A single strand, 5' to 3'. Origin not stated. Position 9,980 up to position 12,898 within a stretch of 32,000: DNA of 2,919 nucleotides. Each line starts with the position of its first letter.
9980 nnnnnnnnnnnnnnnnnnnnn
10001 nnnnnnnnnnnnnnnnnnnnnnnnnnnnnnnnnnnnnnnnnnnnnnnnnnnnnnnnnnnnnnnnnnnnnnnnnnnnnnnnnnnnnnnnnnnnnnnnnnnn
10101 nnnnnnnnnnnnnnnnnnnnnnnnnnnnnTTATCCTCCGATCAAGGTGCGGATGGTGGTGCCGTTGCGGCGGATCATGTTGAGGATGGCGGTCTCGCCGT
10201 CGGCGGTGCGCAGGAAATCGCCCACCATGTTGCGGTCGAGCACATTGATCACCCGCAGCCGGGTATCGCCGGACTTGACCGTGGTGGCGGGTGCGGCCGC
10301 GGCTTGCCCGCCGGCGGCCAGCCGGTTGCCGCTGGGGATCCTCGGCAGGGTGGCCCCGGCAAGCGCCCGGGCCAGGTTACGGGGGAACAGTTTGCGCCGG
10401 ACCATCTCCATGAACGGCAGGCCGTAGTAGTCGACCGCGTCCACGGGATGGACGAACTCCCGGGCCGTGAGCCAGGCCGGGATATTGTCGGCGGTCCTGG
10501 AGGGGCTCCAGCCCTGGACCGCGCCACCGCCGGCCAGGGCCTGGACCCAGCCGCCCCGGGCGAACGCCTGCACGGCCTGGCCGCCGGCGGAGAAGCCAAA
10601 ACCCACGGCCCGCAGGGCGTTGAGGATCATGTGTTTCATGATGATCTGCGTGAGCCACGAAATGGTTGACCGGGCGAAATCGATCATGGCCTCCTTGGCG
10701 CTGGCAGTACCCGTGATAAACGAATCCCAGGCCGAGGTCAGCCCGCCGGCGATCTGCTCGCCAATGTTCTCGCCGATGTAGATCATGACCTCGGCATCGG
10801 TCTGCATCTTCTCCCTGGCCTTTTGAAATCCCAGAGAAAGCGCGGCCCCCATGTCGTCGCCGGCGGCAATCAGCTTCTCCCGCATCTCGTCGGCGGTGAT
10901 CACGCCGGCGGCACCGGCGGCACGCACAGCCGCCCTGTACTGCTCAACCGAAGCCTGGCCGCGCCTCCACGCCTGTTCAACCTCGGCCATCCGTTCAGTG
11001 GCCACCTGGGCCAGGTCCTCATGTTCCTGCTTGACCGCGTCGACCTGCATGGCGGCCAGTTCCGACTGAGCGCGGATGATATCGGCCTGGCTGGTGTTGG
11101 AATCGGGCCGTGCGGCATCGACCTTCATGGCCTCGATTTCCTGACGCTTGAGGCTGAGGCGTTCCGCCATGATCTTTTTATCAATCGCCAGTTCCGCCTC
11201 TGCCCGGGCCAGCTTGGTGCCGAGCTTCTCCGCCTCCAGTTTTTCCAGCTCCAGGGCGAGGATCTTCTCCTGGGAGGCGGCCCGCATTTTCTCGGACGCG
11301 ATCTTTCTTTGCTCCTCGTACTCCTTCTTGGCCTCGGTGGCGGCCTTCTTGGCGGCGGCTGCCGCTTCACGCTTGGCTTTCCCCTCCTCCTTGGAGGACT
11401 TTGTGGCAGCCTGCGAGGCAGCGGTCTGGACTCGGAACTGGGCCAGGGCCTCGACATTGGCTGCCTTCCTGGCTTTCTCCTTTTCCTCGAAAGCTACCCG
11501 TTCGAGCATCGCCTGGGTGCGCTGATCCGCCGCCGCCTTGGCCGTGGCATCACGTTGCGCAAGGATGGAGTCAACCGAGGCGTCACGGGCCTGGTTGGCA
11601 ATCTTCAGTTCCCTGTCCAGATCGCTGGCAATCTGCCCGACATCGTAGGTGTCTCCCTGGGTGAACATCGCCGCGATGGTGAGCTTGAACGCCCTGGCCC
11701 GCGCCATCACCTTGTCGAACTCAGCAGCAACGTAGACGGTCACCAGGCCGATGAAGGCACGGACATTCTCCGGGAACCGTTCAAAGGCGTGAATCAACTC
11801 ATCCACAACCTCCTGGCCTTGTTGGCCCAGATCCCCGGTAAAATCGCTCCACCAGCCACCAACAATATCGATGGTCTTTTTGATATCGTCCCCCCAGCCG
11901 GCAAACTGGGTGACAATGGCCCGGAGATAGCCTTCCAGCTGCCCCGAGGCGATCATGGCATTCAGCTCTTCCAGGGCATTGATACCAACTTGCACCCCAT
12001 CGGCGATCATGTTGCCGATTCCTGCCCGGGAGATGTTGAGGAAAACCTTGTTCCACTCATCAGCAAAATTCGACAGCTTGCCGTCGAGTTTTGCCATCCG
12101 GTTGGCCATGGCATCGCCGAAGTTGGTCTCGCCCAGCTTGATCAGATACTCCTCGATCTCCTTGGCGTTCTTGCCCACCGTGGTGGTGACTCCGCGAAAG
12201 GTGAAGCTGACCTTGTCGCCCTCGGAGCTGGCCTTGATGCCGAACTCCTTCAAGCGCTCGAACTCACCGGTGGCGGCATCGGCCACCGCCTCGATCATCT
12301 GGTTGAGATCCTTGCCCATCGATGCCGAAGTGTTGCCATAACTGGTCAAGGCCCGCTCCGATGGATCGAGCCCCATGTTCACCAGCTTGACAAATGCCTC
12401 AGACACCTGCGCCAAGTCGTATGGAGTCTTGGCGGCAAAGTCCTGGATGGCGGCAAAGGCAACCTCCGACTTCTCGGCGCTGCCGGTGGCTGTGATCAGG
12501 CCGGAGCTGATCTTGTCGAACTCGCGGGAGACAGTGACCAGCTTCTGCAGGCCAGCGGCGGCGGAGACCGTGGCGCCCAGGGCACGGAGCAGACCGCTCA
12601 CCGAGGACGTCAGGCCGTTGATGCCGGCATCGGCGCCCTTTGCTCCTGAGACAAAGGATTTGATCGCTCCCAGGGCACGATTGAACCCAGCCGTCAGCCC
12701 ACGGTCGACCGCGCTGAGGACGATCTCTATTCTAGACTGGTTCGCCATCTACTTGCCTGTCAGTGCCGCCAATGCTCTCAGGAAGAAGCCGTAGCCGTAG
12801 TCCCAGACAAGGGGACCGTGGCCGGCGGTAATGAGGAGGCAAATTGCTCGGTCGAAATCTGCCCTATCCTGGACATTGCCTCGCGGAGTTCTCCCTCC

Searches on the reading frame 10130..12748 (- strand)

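Call 38: search_protein_families(library=pfam, proteins=[window:10130-12748:-], max_evalue=0.001)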
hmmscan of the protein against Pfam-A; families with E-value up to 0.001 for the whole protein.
window:10130-12748:- (872 aa): 1 family
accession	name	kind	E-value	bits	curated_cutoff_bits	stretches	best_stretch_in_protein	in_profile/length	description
PF20155.4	TMP_3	-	1.4e-09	38.4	41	1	69-239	2-190/192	Tape measure protein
